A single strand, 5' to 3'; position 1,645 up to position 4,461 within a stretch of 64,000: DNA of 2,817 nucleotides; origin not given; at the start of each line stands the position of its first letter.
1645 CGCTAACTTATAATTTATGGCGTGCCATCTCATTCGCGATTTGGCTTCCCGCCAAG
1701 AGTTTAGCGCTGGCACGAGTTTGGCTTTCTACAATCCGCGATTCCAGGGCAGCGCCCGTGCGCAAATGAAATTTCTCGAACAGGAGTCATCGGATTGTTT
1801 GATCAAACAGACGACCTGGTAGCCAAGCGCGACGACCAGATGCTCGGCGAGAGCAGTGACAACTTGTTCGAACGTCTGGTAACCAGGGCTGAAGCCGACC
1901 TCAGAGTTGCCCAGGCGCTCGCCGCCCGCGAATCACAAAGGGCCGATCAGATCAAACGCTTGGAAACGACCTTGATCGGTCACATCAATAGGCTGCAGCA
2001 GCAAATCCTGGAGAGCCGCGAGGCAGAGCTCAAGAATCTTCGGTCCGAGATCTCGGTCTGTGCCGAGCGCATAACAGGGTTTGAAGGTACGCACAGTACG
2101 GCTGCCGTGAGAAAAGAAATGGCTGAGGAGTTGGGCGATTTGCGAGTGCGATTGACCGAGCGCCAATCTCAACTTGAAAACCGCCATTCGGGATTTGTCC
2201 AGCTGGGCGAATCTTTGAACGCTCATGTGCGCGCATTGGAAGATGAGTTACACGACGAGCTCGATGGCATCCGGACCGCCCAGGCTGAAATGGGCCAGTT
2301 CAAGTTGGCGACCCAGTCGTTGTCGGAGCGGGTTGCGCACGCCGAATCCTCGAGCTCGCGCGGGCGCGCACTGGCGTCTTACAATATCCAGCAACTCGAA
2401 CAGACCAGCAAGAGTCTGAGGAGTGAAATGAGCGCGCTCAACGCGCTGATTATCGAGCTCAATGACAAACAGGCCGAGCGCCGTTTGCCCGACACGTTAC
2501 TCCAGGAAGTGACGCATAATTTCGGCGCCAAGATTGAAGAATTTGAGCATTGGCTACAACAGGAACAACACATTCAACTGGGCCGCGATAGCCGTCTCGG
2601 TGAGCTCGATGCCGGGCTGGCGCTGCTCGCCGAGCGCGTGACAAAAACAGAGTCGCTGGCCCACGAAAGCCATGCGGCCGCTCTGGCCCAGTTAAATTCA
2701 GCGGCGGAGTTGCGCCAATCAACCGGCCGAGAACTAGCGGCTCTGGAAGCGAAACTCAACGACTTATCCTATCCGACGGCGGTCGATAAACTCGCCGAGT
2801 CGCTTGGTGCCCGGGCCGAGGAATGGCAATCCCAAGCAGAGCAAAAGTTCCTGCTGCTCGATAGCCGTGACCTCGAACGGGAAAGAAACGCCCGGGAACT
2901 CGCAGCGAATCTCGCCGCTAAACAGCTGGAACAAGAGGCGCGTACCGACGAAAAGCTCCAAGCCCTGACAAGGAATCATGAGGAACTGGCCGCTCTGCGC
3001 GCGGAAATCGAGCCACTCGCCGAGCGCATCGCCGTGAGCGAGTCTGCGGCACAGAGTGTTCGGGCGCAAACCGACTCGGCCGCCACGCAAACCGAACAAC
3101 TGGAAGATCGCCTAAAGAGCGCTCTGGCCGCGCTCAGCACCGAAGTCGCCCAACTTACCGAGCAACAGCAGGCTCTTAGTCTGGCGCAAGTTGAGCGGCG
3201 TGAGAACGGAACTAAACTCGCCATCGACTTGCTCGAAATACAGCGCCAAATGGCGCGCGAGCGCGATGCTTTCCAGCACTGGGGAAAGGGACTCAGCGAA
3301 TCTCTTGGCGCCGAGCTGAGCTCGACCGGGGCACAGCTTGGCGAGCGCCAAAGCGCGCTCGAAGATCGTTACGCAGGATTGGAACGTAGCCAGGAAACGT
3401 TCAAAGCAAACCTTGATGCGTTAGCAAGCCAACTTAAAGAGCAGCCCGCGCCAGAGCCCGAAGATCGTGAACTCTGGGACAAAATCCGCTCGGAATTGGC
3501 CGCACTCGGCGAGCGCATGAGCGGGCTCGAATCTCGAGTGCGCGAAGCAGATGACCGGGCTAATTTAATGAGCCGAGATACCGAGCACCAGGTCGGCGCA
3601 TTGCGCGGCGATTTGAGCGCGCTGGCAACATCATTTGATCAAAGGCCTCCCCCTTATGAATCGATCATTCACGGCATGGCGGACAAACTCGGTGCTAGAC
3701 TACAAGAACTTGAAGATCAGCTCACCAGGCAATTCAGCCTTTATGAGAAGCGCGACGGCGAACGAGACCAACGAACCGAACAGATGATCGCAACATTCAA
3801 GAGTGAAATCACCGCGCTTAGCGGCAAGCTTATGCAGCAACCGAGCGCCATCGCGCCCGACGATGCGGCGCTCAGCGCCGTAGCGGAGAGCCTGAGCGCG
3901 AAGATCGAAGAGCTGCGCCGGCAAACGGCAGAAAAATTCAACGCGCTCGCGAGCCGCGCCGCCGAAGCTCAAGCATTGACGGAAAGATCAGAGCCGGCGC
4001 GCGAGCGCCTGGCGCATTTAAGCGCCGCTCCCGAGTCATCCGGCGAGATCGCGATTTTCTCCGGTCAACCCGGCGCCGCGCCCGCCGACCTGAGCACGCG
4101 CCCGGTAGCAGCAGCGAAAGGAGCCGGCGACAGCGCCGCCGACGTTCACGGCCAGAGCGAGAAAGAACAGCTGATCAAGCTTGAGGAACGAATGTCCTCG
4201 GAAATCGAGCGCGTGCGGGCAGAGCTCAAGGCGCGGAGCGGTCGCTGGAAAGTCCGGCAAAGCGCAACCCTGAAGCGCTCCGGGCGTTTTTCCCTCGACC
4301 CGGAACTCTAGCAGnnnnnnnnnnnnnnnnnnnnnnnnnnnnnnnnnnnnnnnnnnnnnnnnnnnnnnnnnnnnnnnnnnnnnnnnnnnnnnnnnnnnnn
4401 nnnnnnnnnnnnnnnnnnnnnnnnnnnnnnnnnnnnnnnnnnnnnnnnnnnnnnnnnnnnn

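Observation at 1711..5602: Sigma54-promoted operon: repeat-built 838-aa coiled-coil protein + single-domain KaiC/RadA-like ATPase + CBS-pair protein inside a motility/signalling locus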

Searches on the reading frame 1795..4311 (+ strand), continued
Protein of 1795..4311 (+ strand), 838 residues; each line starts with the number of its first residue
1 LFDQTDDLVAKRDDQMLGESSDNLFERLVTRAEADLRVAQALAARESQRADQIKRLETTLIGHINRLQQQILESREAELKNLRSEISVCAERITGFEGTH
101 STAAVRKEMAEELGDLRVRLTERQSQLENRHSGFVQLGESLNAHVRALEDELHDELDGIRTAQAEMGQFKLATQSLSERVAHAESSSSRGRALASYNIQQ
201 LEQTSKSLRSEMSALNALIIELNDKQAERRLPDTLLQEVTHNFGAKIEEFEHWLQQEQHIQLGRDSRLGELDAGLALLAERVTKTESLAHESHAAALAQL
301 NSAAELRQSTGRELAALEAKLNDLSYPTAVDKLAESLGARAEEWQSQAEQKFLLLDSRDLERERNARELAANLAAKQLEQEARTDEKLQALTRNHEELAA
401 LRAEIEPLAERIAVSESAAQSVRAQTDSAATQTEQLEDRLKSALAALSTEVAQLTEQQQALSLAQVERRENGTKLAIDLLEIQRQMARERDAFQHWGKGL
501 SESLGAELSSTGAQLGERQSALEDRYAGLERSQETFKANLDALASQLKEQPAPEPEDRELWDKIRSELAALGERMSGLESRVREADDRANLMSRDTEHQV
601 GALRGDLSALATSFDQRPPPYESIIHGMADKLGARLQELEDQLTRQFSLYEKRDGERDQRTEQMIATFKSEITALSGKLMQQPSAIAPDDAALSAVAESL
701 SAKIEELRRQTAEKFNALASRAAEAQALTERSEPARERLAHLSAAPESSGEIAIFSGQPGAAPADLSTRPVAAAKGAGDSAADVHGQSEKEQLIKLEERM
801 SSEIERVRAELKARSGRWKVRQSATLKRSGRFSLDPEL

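Call 32: search_protein_families(library=ncbifam, proteins=[window:1795-4311:+], max_evalue=0.01)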
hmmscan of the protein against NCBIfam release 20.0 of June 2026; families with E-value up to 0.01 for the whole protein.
window:1795-4311:+ (838 aa): 3 families
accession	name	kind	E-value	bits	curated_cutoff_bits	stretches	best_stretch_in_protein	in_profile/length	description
NF045487.1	ASRP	equivalog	1.6e-07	30.4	300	1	43-208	124-286/593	archaea-specific SMC-related protein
TIGR02168.1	SMC_prok_B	equivalog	6.7e-07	27.4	567.35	1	513-743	235-476/1181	chromosome segregation protein SMC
TIGR02169.1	SMC_prok_A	equivalog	5.5e-05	21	729.4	1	367-641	688-973/1165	chromosome segregation protein SMC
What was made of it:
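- On SMC/Rad50-type coiled-coil ATPase (for the 838-aa protein): Only coiled-coil stretches match, at 21-30 bits against cut-offs of 300-729 (call 32).
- Closest known: SMC / Rad50 coiled-coil ATPases. Same: Weak profile similarity restricted to the coiled-coil region (call 32).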

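Call 59: predict_structure(alignment_id=A2)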
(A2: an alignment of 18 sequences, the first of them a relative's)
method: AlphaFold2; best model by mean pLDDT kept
length: 838 residues; sequences in the alignment: 18
mean_pLDDT: 62.5   pTM: 0.19
mean pLDDT of the five models: 62.5, 58.4, 57.5, 54.1, 52.8
residues with pLDDT >= 90: 2; 70-90: 280; 50-70: 394; < 50: 162
segments of 3 or more residues with pLDDT < 50: 1-22, 99-102, 225-235, 453-472, 503-512, 549-554, 616-619, 682-686, 741-783, 818-838
pLDDT, mean of each block of 10 residues (from residue 1): 40 38 59 75 77 80 80 76 72 56 55 67 67 65 72 73 67 67 63 64 70 66 42 52 67 73 71 70 71 71 73 71 56 69 71 67 74 77 77 72 69 66 55 61 61 41 38 54 63 56 47 57 69 70 58 53 68 72 73 71 67 50 56 68 61 60 70 62 49 66 76 68 61 53 38 29 33 33 56 85 85 59 42 39
secondary structure, 60 per line:
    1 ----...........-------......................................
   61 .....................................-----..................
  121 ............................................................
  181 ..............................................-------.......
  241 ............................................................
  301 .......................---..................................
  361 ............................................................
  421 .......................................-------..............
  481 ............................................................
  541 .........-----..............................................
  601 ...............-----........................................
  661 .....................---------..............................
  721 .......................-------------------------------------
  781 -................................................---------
elements in order (helices of 4 or more, strands of 3 or more residues): H5-15 H23-97 H103-226 H234-323 H327-459 H467-549 H555-615 H621-681 H691-743 H782-829
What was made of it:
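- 1795..4311 (+): Partner gene: 838-aa segmented coiled-coil protein of a new family. AF2 predicts 9 long helices separated by short breaks (call 59).
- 2185..3987 (+): Region holding six repeat modules (aa 131-171, 233-273, 327-367, 494-535, 622-663, 690-731). Each module begins just after a predicted helix break (call 59).
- Checked: AF2 predicts an almost all-helical protein (call 59).
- Tried and rejected: Only its secondary structure was used and no fold search was run on it (call 59).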

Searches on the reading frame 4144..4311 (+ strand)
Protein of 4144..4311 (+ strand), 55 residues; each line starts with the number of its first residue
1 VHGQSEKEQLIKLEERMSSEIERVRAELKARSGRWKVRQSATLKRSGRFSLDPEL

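Call 57: search_protein_representatives(protein=window:4144-4311:+)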
Query: 55 residues. Proteins with E-value up to 0.001 (for the whole library): 27; up to 1e-10: 2; up to 1e-30: 0. The best 27 are listed.
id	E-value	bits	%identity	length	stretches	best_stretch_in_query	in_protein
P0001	4.0e-24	98.0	100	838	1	1-55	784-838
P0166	2.9e-11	58.2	85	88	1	2-41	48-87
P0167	2.2e-10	55.4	84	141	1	4-41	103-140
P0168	3.7e-10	54.7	84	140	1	4-41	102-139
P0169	6.5e-10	54.0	58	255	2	3-41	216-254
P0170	7.0e-10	53.9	79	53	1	4-41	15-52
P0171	7.7e-10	53.8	82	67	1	3-41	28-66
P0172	1.0e-09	53.4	80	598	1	1-40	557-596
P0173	6.3e-09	50.9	79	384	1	2-40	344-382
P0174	7.1e-09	50.8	85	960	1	3-41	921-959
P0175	1.1e-08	50.3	87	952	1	4-41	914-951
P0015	1.7e-08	49.6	55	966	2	2-41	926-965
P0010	1.9e-08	49.4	80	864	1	2-41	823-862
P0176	3.7e-08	48.6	84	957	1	4-41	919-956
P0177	8.3e-08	47.5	82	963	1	4-41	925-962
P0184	1.4e-05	40.6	76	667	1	5-41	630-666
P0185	3.9e-05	39.2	75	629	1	7-42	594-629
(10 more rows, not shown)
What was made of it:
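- The partner tail is extremely conserved, as expected for a fixed binding partner (call 57).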

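Call 72: find_encoding_contigs(protein=P0184, flank=8000, max_places=2)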
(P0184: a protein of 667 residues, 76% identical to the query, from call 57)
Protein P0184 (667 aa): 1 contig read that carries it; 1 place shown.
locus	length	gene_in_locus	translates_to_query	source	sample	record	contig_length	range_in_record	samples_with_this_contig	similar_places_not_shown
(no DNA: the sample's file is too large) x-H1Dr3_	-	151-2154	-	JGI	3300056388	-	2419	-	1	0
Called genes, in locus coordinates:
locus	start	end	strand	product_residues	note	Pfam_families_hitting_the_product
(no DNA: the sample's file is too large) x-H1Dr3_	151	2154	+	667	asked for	-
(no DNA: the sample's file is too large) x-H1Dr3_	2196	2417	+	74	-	?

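Call 73: find_encoding_contigs(protein=P0185, flank=8000, max_places=3)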
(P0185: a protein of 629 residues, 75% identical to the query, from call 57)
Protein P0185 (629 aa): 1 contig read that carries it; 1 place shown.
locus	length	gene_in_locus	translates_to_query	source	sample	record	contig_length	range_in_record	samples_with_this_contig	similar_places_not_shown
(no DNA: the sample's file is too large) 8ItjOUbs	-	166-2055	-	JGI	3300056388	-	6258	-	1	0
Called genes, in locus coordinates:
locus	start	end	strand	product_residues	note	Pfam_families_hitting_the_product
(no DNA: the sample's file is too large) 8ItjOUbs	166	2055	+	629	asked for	PF01442:Apolipoprotein (faint), PF04513:Baculo_PEP_C (faint)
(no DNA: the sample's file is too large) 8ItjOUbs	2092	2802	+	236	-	PF00154:RecA_N (faint), PF03796:DnaB_C (weak), PF06745:ATPase, PF13191:AAA_16 (weak), PF13481:AAA_25, PF23442:DUF7125 (weak), PF25199:nSTAND_NTPase5 (faint)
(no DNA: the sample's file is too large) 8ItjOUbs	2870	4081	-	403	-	PF00072:Response_reg, PF07228:SpoIIE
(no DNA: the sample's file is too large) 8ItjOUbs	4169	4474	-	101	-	PF01740:STAS, PF13466:STAS_2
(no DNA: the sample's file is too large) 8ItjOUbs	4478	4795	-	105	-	PF13581:HATPase_c_2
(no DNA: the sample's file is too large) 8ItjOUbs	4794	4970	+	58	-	-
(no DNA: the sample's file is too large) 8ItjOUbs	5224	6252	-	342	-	PF22692:LlgE_F_G_D1, PF07559:FlgE_D2, PF06429:Flg_bbr_C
